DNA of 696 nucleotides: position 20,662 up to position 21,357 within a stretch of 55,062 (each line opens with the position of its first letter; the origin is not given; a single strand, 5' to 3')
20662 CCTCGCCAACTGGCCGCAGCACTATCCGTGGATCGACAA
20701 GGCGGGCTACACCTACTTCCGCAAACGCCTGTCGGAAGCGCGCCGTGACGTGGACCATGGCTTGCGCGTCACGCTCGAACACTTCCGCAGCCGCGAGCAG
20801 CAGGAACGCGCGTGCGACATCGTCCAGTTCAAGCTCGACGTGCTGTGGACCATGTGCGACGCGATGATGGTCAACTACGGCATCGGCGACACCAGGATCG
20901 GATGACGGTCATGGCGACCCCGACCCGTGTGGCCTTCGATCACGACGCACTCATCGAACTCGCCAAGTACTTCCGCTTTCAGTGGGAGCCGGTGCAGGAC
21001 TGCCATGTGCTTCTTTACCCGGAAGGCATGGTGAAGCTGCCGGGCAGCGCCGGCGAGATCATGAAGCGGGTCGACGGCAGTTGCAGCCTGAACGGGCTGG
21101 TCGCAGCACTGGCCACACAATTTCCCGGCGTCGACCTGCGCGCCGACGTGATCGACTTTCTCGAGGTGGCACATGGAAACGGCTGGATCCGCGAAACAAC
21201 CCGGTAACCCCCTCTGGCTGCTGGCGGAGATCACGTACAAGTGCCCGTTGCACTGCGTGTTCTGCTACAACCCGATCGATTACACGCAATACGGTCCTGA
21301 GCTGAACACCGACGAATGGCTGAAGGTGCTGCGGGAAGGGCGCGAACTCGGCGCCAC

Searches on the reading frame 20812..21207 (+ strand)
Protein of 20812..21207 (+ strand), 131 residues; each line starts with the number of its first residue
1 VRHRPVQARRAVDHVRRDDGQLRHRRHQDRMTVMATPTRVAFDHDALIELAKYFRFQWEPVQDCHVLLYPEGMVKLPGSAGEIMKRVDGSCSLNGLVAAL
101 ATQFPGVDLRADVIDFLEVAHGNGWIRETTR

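Call 57: search_protein_families(library=ncbifam, proteins=[window:20812-21207:+], max_evalue=0.00001)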
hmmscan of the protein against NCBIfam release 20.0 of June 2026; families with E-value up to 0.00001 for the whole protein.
window:20812-21207:+ (131 aa): 2 families
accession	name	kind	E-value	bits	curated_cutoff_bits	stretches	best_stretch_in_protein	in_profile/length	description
NF002535.0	PRK02079.1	equivalog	2.9e-31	107.1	101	1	42-127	4-90/92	pyrroloquinoline quinone biosynthesis peptide chaperone PqqD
TIGR03859.1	PQQ_PqqD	equivalog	5.8e-27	93.4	46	1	50-126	3-80/81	pyrroloquinoline quinone biosynthesis peptide chaperone PqqD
